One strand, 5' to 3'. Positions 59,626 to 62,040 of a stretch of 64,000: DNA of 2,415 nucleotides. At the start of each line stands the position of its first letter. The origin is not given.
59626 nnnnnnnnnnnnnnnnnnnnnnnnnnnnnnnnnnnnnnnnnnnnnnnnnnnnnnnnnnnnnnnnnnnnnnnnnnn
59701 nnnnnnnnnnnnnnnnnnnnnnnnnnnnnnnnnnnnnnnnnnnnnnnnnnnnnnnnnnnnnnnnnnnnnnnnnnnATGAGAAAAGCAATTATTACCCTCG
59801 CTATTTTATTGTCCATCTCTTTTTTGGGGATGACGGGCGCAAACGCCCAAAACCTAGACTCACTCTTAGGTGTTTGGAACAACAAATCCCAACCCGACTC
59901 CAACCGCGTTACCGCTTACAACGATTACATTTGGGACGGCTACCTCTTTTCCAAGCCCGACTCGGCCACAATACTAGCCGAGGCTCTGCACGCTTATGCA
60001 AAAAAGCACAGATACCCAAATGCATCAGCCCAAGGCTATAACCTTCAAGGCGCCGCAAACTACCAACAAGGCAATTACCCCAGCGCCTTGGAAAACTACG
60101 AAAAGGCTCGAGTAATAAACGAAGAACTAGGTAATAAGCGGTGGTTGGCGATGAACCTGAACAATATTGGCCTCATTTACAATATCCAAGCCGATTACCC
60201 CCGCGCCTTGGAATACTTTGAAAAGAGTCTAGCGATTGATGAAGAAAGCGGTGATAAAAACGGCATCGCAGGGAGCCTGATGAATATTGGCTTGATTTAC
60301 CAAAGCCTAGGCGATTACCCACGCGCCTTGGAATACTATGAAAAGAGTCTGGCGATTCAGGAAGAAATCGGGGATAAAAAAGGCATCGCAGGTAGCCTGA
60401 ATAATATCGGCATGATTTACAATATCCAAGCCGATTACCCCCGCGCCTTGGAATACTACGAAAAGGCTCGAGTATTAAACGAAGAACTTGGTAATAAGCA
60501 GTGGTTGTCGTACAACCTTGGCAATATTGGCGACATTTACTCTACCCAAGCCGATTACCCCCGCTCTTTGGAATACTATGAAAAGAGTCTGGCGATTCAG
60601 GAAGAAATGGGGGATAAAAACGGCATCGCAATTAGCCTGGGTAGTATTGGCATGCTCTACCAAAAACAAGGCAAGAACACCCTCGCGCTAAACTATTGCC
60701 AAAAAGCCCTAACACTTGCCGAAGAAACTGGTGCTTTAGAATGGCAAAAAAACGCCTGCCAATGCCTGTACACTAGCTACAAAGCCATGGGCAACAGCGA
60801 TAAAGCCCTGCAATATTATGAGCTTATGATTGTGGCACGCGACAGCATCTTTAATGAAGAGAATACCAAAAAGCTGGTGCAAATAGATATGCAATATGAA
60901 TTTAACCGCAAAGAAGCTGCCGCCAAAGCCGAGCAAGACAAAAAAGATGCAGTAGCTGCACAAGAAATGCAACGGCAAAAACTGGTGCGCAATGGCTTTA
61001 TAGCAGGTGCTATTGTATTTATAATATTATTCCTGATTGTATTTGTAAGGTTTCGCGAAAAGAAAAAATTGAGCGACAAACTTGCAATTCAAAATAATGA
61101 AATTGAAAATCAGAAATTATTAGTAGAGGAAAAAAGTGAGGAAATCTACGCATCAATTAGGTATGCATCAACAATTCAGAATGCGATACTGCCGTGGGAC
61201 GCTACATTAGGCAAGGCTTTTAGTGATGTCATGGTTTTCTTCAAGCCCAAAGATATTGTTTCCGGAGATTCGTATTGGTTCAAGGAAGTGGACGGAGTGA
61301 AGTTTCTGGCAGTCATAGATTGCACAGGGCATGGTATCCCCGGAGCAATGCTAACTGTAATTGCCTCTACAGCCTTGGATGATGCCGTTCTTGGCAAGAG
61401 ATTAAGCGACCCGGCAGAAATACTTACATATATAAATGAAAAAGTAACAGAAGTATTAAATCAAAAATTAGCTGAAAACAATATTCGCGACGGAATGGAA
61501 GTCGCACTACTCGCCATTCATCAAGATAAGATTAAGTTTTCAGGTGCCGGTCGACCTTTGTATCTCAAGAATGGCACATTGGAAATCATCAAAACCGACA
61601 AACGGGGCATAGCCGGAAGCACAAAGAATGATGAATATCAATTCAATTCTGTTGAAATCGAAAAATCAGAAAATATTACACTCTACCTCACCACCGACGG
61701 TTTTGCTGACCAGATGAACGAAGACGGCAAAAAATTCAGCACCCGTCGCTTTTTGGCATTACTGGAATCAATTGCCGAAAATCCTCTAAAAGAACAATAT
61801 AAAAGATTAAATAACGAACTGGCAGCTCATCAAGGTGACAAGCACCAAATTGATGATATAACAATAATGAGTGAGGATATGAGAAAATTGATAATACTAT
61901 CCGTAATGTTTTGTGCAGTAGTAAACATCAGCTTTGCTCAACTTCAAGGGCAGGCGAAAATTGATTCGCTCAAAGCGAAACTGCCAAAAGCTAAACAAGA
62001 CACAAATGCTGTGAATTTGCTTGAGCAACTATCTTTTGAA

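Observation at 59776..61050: Unit 7 sensor module is compositionally foreign (visibly GC-richer, different codon choice and TPR consensus) but grafted onto a locally identical PP2C module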

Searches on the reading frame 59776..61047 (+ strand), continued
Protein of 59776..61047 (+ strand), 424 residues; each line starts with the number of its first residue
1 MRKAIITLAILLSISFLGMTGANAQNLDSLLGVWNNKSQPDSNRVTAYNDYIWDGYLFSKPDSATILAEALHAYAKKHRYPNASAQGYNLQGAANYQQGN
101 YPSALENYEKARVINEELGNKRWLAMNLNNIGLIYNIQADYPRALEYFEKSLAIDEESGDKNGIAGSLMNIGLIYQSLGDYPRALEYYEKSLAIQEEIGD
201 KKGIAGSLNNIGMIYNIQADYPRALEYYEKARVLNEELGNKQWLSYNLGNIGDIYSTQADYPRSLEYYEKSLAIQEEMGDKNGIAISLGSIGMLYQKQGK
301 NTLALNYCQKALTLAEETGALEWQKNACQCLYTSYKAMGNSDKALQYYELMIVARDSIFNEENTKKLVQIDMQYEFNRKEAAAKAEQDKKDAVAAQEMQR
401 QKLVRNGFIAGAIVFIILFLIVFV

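Call 42: find_related_loci(query=window:59776-61047:+, collection=metagenome_contigs, flank=8000)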
Query window:59776-61047:+ (424 aa) in metagenome_contigs; peptide patterns used: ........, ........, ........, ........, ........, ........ (x = any residue, [..] = any of these).
76 stretches matched a pattern; 31 encode a relative of the query (tblastn E <= 1e-3); 31 distinct loci.
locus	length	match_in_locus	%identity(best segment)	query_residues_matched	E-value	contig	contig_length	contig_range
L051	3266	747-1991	50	6-423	8e-133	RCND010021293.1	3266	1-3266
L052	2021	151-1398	44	8-424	5e-117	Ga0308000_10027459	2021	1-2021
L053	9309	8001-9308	42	4-401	3e-98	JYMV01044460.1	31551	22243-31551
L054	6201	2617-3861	41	8-424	1e-95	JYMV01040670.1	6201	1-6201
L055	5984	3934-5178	41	8-424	1e-95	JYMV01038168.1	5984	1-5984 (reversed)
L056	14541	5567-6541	48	98-419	5e-91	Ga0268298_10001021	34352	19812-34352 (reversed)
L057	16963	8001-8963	45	97-417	4e-80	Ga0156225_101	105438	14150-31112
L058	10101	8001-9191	40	22-418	2e-77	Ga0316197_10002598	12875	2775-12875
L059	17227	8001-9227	38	10-380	4e-75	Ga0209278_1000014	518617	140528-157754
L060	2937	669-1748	43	85-402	4e-76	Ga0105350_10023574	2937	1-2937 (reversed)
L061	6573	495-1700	40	27-405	6e-73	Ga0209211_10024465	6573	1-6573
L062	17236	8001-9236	34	8-422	6e-70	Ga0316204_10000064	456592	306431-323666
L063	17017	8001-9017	42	92-379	4e-68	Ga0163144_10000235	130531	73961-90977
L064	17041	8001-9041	40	99-421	6e-67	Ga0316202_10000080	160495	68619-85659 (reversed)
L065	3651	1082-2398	39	10-376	1e-61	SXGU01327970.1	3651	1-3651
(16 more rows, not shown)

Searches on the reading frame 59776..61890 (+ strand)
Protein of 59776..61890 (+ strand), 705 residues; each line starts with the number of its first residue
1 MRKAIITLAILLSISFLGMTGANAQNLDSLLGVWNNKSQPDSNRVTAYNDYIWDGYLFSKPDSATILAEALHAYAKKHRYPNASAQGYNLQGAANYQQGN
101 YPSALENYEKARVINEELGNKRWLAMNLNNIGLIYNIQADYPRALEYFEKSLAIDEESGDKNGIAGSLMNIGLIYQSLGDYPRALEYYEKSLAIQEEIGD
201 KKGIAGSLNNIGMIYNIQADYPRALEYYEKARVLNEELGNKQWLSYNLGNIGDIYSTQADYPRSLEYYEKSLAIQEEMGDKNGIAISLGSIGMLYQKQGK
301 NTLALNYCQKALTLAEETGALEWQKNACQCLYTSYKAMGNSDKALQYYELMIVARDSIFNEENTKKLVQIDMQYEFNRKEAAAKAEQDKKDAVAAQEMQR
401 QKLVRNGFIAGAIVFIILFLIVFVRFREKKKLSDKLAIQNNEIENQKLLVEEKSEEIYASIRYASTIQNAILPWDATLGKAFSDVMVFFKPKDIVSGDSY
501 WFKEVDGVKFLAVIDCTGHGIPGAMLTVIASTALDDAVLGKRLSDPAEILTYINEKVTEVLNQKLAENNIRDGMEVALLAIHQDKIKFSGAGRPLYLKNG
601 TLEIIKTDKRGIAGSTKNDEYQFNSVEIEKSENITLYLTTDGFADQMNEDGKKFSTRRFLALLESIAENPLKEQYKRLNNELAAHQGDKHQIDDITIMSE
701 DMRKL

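Call 28: search_protein_families(library=pfam, proteins=[window:59776-61890:+], max_evalue=0.00001)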
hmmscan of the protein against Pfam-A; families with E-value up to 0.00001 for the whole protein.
window:59776-61890:+ (705 aa): 12 families
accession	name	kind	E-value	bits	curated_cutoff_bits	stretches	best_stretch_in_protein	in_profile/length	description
PF13424.12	TPR_12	-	1.1e-43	147.7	30.1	3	165-231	3-71/77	Tetratricopeptide repeat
PF00515.34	TPR_1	-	2.1e-37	125.9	27.8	1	167-196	3-32/34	Tetratricopeptide repeat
PF13374.12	TPR_10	-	1.6e-33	114.1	27.5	1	165-197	2-34/42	Tetratricopeptide repeat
PF07719.23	TPR_2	-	6.2e-27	91.9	27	0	167-196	3-32/34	Tetratricopeptide repeat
PF13176.12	TPR_7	-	1.6e-24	84.2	27.9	0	167-198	1-32/36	Tetratricopeptide repeat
PF13181.12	TPR_8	-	6.1e-21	73.2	25.7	0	166-196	2-32/34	Tetratricopeptide repeat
PF07228.17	SpoIIE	-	2.4e-19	70.5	25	1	510-698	6-187/192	Stage II sporulation protein E (SpoIIE)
PF14938.12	SNAP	-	1.3e-09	38.4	25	1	134-270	44-180/282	Soluble NSF attachment protein, SNAP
PF24885.1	TPR_NPHP3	-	1.3e-07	31.7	100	0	250-319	146-217/239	Nephrocystin-3 TPR domain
PF13428.12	TPR_14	-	5.4e-07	30.1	23.5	0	172-194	8-30/44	Tetratricopeptide repeat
PF13432.12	TPR_16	-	1.7e-06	28.8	32.7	0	171-232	3-58/65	Tetratricopeptide repeat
PF17874.7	TPR_MalT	-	2.3e-06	27.5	45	0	129-245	44-162/336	MalT-like TPR region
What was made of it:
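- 60076..60663 (+): TPR core of five 40-residue repeats in two alternating subtypes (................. and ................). Pfam TPR_12, TPR_1 and TPR_10 (call 28).
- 61048..61878 (+): Cytoplasmic linker plus SpoIIE/PP2C phosphatase output. It is a mosaic of tracts identical to U5, U3b (267 nt, 61416-61682), U8 (135 + 102 nt) and U4 (92 nt). Pfam SpoIIE E 2.4e-19, 70.5 bits vs cut-off 25 (call 28).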

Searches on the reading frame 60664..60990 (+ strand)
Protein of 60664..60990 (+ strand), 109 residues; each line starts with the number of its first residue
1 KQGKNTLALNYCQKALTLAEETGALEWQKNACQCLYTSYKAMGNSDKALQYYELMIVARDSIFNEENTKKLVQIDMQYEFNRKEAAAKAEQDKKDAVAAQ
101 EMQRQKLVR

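Call 57: search_protein_representatives(protein=window:60664-60990:+)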
Query: 109 residues. Proteins with E-value up to 0.001 (for the whole library): 9172; up to 1e-10: 1628; up to 1e-30: 6. The best 150 are listed.
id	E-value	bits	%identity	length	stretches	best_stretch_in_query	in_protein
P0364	2.1e-43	162.6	57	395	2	1-109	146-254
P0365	5.2e-39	148.5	40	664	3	2-109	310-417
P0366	1.7e-38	146.8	43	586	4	6-109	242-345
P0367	1.1e-34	134.7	37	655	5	6-109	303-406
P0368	7.1e-34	132.0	41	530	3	3-109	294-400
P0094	2.4e-33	130.3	36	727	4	3-97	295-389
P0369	2.0e-30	121.0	44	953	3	13-107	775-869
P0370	3.2e-30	120.3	39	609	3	12-109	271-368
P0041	1.1e-29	118.6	34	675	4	3-94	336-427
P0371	1.7e-29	118.0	53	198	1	2-109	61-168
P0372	3.1e-27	110.8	52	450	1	6-106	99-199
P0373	7.8e-27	109.5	46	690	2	5-109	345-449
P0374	1.2e-26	108.9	41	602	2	8-109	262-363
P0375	1.3e-25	105.6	30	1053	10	7-85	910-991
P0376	4.9e-25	103.7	29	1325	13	3-67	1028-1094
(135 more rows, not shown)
